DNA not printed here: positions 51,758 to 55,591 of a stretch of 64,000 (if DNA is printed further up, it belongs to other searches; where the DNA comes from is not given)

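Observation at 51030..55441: Giant secreted lipase-like surface protein with two tandem, recently gene-converted small membrane-protein paralogs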

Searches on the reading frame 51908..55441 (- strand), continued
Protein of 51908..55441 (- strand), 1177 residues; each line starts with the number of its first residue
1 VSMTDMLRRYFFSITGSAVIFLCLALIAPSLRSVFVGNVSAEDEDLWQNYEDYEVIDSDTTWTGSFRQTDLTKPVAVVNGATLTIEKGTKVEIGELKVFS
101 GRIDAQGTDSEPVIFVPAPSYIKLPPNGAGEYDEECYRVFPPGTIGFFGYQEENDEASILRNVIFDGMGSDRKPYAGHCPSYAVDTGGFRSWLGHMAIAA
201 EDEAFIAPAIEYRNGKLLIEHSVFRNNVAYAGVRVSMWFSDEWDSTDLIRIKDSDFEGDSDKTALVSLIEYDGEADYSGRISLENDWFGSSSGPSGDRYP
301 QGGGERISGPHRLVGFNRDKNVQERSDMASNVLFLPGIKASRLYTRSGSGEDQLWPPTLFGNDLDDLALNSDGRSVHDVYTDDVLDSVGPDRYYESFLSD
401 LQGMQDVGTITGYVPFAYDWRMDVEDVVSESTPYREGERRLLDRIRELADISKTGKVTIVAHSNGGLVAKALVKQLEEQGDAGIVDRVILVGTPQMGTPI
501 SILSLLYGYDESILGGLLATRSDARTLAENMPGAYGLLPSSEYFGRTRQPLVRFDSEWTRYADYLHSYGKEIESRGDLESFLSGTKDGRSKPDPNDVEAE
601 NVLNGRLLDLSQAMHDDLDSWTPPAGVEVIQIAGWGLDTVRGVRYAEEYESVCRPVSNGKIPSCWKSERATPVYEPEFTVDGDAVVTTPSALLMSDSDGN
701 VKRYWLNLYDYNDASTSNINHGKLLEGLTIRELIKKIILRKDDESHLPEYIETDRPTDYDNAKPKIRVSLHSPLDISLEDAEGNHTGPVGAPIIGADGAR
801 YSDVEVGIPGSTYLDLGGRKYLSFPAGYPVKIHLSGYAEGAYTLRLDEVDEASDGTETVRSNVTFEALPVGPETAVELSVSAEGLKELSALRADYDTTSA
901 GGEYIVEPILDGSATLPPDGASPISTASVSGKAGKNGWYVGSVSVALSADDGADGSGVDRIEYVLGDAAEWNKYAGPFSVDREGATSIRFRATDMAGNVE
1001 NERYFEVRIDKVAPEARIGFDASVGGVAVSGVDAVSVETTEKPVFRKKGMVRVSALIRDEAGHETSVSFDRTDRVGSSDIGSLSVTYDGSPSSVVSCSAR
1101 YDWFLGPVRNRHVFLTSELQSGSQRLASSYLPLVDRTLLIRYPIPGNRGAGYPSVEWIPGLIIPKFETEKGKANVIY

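Call 11: find_homologous_proteins(query=window:51908-55441:-, max_evalue=0.001)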
Query window:51908-55441:- (1177 aa): 1031 proteins with E <= 0.001 among 8000 candidates; the best 120 are listed.
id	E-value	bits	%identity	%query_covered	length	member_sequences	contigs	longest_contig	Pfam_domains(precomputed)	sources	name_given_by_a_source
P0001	0.0e+0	2451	93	100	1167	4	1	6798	PF02450.22,PF24096.3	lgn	-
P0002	0.0e+0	1154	48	100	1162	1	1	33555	PF02450.22,PF24096.3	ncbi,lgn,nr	ncbi:MAG TPA: hypothetical protein VN420_04690 [Candidatus Fimivivens sp.]|nr:hypothetical protein [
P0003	1.1e-293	996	45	98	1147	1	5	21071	PF02450.22,PF24096.3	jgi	jgi:pimeloyl-ACP methyl ester carboxylesterase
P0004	4.7e-292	990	45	98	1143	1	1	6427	PF02450.22,PF28492.1,PF24096.3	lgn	-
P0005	8.4e-292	989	44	99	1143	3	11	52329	PF02450.22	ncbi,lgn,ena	-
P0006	1.2e-290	985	43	100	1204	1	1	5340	PF02450.22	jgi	-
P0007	2.4e-290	984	43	99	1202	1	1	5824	PF02450.22,PF07819.20,PF24096.3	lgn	-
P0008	4.5e-290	984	45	98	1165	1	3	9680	PF02450.22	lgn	-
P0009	1.3e-286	972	51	77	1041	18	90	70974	PF02450.22,PF24096.3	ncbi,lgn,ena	-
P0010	4.4e-283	960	45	96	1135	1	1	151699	PF02450.22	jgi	jgi:pimeloyl-ACP methyl ester carboxylesterase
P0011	2.7e-271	921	51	74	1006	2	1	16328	PF02450.22,PF24096.3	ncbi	ncbi:MAG: hypothetical protein WCJ25_03095 [Candidatus Moraniibacteriota bacterium]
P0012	4.2e-263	894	42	97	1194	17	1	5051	PF02450.22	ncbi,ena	-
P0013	2.7e-262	892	41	99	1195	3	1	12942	PF02450.22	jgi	-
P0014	1.8e-259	882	42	97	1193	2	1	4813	PF02450.22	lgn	-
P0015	4.6e-252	858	41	97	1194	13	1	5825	PF02450.22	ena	-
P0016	4.6e-243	828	42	94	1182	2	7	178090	PF02450.22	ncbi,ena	-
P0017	9.1e-233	794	39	97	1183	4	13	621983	PF02450.22,PF07819.20,PF24096.3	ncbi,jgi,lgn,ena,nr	ncbi:MAG TPA: hypothetical protein DD451_02065 [Candidatus Moranbacteria bacterium]|nr:hypothetical 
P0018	3.4e-230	785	44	84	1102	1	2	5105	PF02450.22,PF07819.20,PF24096.3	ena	-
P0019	5.5e-230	785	41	94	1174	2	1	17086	PF02450.22,PF28492.1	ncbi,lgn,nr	ncbi:MAG: hypothetical protein HGA33_01385 [Candidatus Moranbacteria bacterium]|nr:hypothetical prot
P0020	8.3e-221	754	42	85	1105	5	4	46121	PF02450.22,PF07819.20,PF24096.3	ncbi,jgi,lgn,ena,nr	ncbi:MAG TPA: hypothetical protein P5099_03930 [Candidatus Moranbacteria bacterium]|nr:hypothetical 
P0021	5.1e-219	748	44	76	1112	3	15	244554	PF02450.22,PF00561.27,PF24096.3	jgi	jgi:pimeloyl-ACP methyl ester carboxylesterase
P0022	2.1e-218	746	44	78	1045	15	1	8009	PF02450.22,PF28492.1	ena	-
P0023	2.5e-218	746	37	100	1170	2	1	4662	PF02450.22,PF07819.20,PF24096.3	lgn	-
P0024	3.8e-218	745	42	76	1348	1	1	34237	PF13229.13,PF02450.22,PF24096.3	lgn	-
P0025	1.2e-217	744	42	79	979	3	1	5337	PF02450.22,PF24096.3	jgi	jgi:pimeloyl-ACP methyl ester carboxylesterase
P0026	1.8e-217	743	40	94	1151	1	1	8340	PF02450.22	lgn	-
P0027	2.3e-216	739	43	72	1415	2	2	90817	PF13229.13,PF02450.22,PF07819.20,PF24096.3,PF05048.20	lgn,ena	-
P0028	4.0e-215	735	42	68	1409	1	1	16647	PF02450.22,PF24096.3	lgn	-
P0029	1.3e-214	734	44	76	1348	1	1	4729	PF02450.22,PF24096.3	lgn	-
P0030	3.2e-214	732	44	72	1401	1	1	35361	PF13229.13,PF02450.22,PF24096.3,PF05048.20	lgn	-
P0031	4.7e-213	728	45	73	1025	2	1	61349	PF02450.22,PF28492.1,PF24096.3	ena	-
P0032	4.9e-213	728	37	99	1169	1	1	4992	PF02450.22,PF24096.3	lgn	-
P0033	2.1e-212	726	39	94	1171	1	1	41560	PF02450.22,PF07819.20,PF24096.3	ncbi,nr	ncbi:MAG: hypothetical protein Q8L10_02060 [Candidatus Moranbacteria bacterium]|nr:hypothetical prot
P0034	9.4e-211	721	43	73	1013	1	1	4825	PF02450.22,PF24096.3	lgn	-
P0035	6.3e-210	718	43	72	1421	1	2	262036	PF13229.13,PF02450.22,PF07819.20,PF05048.20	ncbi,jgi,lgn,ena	ncbi:MAG: right-handed parallel beta-helix repeat-containing protein [Parcubacteria group bacterium]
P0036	9.0e-210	718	42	77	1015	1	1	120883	PF02450.22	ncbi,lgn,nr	ncbi:MAG: hypothetical protein HGB08_02740 [Candidatus Moranbacteria bacterium]|nr:hypothetical prot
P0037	2.3e-209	716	41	84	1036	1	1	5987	PF02450.22,PF28492.1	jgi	jgi:pimeloyl-ACP methyl ester carboxylesterase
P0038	3.6e-209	716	44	77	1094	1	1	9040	PF02450.22,PF07819.20,PF24096.3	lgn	-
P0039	4.1e-209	715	36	100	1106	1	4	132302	PF02450.22,PF24096.3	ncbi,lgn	-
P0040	7.0e-209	715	38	87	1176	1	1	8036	PF02450.22,PF24096.3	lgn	-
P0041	2.2e-208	713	41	76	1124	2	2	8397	PF02450.22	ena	-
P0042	4.8e-208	712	43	78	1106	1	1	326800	PF02450.22,PF07819.20,PF24096.3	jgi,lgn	jgi:hypothetical protein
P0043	5.7e-208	712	44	71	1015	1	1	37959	PF02450.22,PF24096.3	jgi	-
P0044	8.5e-208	711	41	84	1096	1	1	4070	PF02450.22,PF07819.20,PF24096.3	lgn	-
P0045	2.4e-206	706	37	95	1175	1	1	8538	PF13229.13,PF02450.22,PF24096.3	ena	-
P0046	3.4e-206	706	38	95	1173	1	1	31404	PF02450.22,PF24096.3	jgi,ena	-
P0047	3.6e-206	706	44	70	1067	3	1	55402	PF02450.22,PF07819.20,PF24096.3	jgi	-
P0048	7.4e-205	701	42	72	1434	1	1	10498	PF13229.13,PF02450.22,PF07819.20,PF24096.3,PF05048.20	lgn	-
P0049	1.1e-203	697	42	72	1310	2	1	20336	PF13229.13,PF02450.22,PF07819.20,PF24096.3,PF05048.20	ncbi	ncbi:MAG: NosD domain-containing protein [Candidatus Moraniibacteriota bacterium]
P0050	8.6e-203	694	43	72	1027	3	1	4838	PF02450.22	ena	-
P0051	3.7e-199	682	44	75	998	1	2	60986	PF02450.22,PF28492.1,PF24096.3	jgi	jgi:pimeloyl-ACP methyl ester carboxylesterase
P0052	2.1e-198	680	42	80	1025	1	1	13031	PF02450.22,PF28492.1,PF24096.3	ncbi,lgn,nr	ncbi:MAG: hypothetical protein HGA31_05515 [Candidatus Moranbacteria bacterium]|nr:hypothetical prot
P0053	3.0e-197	676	41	78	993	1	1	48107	PF02450.22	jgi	jgi:pimeloyl-ACP methyl ester carboxylesterase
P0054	1.2e-196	674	37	82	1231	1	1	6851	PF02450.22,PF07819.20,PF24096.3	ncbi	-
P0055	1.8e-196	674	41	72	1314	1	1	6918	PF13229.13,PF02450.22,PF07819.20,PF05048.20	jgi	jgi:parallel beta-helix repeat protein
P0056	4.6e-196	672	44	72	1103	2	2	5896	PF13229.13,PF02450.22,PF28492.1,PF24096.3,PF05048.20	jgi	jgi:pimeloyl-ACP methyl ester carboxylesterase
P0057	4.6e-195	669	41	72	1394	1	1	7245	PF13229.13,PF02450.22,PF07819.20,PF24096.3,PF05048.20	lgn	-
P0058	8.8e-193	661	35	99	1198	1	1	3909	PF02450.22,PF24096.3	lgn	-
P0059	2.6e-192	660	34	99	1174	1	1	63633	PF02450.22,PF24096.3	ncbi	-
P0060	1.6e-191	657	35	99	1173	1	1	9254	PF02450.22,PF24096.3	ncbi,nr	ncbi:MAG: hypothetical protein Q8O53_02560 [Candidatus Moranbacteria bacterium]|nr:hypothetical prot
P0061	1.2e-189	651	42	70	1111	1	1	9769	PF02450.22,PF07819.20,PF24096.3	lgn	-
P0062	2.4e-189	650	40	75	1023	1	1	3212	PF02089.22,PF02450.22,PF07819.20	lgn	-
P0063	1.1e-188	648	40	78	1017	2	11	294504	PF02450.22,PF28492.1,PF07819.20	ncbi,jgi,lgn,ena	-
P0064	2.0e-188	647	40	75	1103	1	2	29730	PF02450.22,PF00561.27,PF07819.20,PF24096.3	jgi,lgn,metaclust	metaclust:\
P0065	2.2e-188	647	40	77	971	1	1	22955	PF02450.22,PF07819.20,PF24096.3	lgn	-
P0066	3.7e-187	643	40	78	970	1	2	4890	PF02450.22,PF07819.20,PF24096.3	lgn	-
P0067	1.8e-184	634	35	97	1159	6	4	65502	PF02450.22,PF24096.3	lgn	-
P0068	5.3e-184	632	38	76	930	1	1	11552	PF02450.22,PF24096.3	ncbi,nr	ncbi:MAG: hypothetical protein EOM19_03470 [Candidatus Moranbacteria bacterium]|nr:hypothetical prot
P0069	6.1e-184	632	52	50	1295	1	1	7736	PF13229.13,PF02450.22,PF07819.20,PF24096.3,PF05048.20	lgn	-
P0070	9.8e-184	631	35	99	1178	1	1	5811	PF02450.22,PF24096.3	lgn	-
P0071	3.0e-183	630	40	74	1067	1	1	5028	PF02450.22,PF07819.20,PF24096.3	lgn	-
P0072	1.9e-182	627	43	74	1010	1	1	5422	PF02450.22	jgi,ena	jgi:pimeloyl-ACP methyl ester carboxylesterase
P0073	1.5e-181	624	38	75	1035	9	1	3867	PF02450.22,PF07819.20,PF24096.3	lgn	-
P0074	5.9e-180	619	40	74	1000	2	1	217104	PF02450.22,PF07819.20,PF24096.3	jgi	-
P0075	2.4e-179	617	46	55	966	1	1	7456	PF13229.13,PF02450.22,PF07819.20,PF24096.3,PF05048.20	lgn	-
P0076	1.3e-177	611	47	54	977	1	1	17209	PF02450.22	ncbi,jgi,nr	ncbi:MAG: hypothetical protein RBS86_04720 [Candidatus Moranbacteria bacterium]|jgi:hypothetical pro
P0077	5.9e-177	609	43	64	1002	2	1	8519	PF02450.22,PF24096.3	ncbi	ncbi:MAG: hypothetical protein WA019_04190, partial [Candidatus Moraniibacteriota bacterium]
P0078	6.6e-177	609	38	86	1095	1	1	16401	PF02450.22,PF28492.1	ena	-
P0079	8.7e-177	608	50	50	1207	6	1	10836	PF13229.13,PF02450.22,PF07819.20,PF24096.3,PF05048.20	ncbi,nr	ncbi:MAG: hypothetical protein CO140_03295 [Candidatus Moranbacteria bacterium CG_4_9_14_3_um_filter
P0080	9.3e-177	608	48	54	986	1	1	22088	PF13229.13,PF02450.22,PF07819.20,PF24096.3,PF05048.20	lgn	-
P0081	4.4e-175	603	47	54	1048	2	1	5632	PF02450.22,PF24096.3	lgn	-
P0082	3.8e-174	600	38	76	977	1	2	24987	PF02450.22,PF07819.20,PF24096.3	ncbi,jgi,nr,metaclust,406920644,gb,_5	ncbi:MAG: acetyltransferases and hydrolases with the alpha/beta hydrolase fold protein [uncultured b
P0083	1.1e-173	598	47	54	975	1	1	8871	PF13229.13,PF02450.22,PF07819.20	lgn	-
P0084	1.5e-172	594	49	52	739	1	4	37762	PF12697.14,PF02450.22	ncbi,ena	-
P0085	4.8e-172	593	45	60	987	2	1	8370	PF02450.22,PF24096.3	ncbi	ncbi:hypothetical protein EPO05_04435, partial [Patescibacteria group bacterium]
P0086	6.4e-172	592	46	54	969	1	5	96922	PF02450.22,PF07819.20,PF24096.3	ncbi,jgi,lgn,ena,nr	ncbi:MAG TPA: hypothetical protein PLB52_02790 [Candidatus Moranbacteria bacterium]|nr:hypothetical 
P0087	1.7e-171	591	46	55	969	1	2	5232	PF13229.13,PF02450.22,PF07819.20,PF24096.3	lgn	-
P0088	4.3e-171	589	35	100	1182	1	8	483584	PF02450.22,PF24096.3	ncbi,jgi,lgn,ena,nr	ncbi:MAG TPA: hypothetical protein DEA43_00195 [Candidatus Moranbacteria bacterium]|nr:hypothetical 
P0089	8.0e-171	589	42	59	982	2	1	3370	PF02450.22,PF07819.20,PF24096.3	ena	-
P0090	1.2e-170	588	39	72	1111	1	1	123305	PF02450.22,PF07819.20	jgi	jgi:hypothetical protein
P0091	1.9e-170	587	49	52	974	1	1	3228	PF13229.13,PF02450.22,PF07819.20,PF24096.3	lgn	-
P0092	2.4e-169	584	40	72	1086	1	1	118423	PF02450.22,PF24096.3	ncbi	ncbi:MAG: hypothetical protein WA055_05690 [Candidatus Moraniibacteriota bacterium]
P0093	9.0e-169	582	40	73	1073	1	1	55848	PF02450.22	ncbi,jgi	ncbi:MAG: hypothetical protein WC678_00695 [Parcubacteria group bacterium]|jgi:hypothetical protein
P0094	2.4e-168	580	42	65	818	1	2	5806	PF02450.22,PF24096.3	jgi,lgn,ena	-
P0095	2.7e-168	580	34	99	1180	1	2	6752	PF02450.22,PF24096.3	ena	-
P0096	7.4e-168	579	32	100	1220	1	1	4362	PF02450.22,PF24096.3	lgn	-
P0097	1.2e-166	575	44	54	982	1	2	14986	PF02450.22,PF07819.20,PF24096.3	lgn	-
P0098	1.5e-166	574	41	70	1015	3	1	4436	PF02450.22,PF07819.20,PF24096.3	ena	-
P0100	7.3e-163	562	42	60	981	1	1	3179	PF13229.13,PF02450.22,PF24096.3,PF05048.20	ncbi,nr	ncbi:MAG: right-handed parallel beta-helix repeat-containing protein, partial [Candidatus Moranbacte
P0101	4.8e-162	560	45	55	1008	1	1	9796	PF02450.22,PF24096.3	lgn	-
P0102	1.2e-161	558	51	42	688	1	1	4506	PF02450.22,PF24096.3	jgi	jgi:hypothetical protein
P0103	2.3e-161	557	47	50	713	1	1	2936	PF02089.22,PF02450.22,PF07819.20,PF24096.3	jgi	-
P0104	2.5e-161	557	50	49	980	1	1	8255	PF02450.22,PF07819.20,PF24096.3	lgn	-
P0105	3.0e-161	557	42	62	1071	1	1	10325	PF02450.22,PF07819.20,PF24096.3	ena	-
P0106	6.6e-161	556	33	99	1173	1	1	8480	PF02450.22,PF24096.3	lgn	-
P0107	7.1e-161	556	36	76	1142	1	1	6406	PF12697.14,PF02450.22,PF07819.20,PF01471.24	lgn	-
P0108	9.2e-160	552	44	54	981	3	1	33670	PF02450.22,PF24096.3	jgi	-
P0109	1.2e-158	548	45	59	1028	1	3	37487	PF02450.22,PF07819.20,PF24096.3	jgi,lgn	-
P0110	3.9e-158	547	36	78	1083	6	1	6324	PF02450.22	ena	-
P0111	5.2e-158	546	36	75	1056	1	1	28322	PF02089.22,PF02450.22,PF07819.20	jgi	jgi:hypothetical protein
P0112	1.9e-157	544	41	67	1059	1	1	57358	PF13229.13,PF02450.22,PF24096.3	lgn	-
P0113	4.0e-157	543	33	100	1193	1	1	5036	PF02450.22,PF24096.3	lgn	-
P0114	1.3e-156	542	42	61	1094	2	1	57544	PF02450.22,PF07819.20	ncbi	ncbi:MAG: hypothetical protein WAV16_02365 [Candidatus Moraniibacteriota bacterium]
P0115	2.4e-155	537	36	79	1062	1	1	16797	PF02450.22,PF07819.20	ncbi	-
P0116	7.9e-155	536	37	78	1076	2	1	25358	PF02450.22,PF24322.3,PF07819.20,PF24096.3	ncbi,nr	ncbi:MAG TPA: hypothetical protein DEA46_03220, partial [Candidatus Moranbacteria bacterium]|nr:hypo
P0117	2.2e-154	534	35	77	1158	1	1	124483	PF02450.22,PF24096.3,PF01471.24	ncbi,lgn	-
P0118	2.7e-154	534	41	57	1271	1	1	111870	PF13229.13,PF02450.22,PF05048.20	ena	-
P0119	2.0e-153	531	36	73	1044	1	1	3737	PF02450.22,PF07819.20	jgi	jgi:hypothetical protein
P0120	1.4e-152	528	42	58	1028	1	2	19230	PF02450.22,PF07819.20,PF24096.3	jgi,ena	-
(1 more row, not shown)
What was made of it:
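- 51908..55441 (-): Gene for the 1,177-codon exported multi-domain protein. The start is ambiguous: GTG at 55441, or ATG at 55435 or 55426. More than 1,000 homologs, nearly all labelled Moranbacteria (call 11).
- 54494..55282 (-): Right-handed beta-helix domain (about residues 54-316). Longer relatives carry Pfam Beta_helix/NosD (call 11).
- On LCAT / LPLA2 family (PF02450): The family is precomputed on nearly all of the 120 listed homologs (call 11).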

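Call 17: find_encoding_contigs(protein=P0002, flank=5000, max_places=2)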
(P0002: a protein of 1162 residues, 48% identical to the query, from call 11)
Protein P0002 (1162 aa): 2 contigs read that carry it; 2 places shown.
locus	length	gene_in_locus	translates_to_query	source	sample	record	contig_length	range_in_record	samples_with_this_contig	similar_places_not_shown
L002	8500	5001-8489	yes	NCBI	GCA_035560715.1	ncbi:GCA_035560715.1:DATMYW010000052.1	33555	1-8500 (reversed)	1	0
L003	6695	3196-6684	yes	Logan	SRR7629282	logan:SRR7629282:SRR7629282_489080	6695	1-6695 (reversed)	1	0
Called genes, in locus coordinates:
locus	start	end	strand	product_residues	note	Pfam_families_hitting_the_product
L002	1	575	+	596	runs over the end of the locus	PF21760:SecD_1st, PF13616:Rotamase_3, PF00639:Rotamase, PF13145:Rotamase_2 (weak), PF22599:SecDF_P1_head, PF03176:MMPL, PF02355:SecD_SecF_C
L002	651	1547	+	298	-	PF07549:Sec_GG, PF02355:SecD_SecF_C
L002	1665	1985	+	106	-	-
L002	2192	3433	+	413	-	-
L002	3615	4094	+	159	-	-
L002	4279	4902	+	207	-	PF12697:Abhydrolase_6 (faint), PF06821:Ser_hydrolase, PF00561:Abhydrolase_1 (faint), PF08386:Abhydrolase_4 (weak)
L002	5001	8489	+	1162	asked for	PF02450:LCAT, PF24096:DUF7379 (weak)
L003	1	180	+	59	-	?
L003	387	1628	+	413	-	-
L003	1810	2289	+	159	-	-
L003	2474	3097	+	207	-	PF12697:Abhydrolase_6 (faint), PF06821:Ser_hydrolase, PF00561:Abhydrolase_1 (faint), PF08386:Abhydrolase_4 (weak)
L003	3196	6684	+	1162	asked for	PF02450:LCAT, PF24096:DUF7379 (weak)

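Call 18: find_encoding_contigs(protein=P0005, flank=5000, max_places=2)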
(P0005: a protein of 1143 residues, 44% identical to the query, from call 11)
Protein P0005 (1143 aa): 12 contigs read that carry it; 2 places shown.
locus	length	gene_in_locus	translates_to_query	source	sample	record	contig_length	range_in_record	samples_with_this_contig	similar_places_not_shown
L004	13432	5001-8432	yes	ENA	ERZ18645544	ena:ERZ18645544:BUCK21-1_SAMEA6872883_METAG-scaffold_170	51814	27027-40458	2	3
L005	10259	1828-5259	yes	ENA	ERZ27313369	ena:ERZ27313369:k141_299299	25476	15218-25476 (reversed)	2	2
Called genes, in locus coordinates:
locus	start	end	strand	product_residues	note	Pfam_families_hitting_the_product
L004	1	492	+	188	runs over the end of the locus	PF05137:PilN (weak)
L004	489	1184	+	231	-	-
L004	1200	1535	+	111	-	-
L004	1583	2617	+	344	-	PF04055:Radical_SAM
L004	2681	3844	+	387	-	PF00919:UPF0004, PF04055:Radical_SAM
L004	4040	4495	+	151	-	-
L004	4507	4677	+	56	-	-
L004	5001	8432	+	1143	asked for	PF02450:LCAT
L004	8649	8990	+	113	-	-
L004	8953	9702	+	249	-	PF13230:GATase_4, PF13522:GATase_6 (weak)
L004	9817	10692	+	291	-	-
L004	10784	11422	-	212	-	-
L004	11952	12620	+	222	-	PF20582:UPF0758_N, PF04002:RadC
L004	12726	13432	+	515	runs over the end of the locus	PF12161:HsdM_N, PF02384:N6_Mtase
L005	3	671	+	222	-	?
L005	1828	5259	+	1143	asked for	PF02450:LCAT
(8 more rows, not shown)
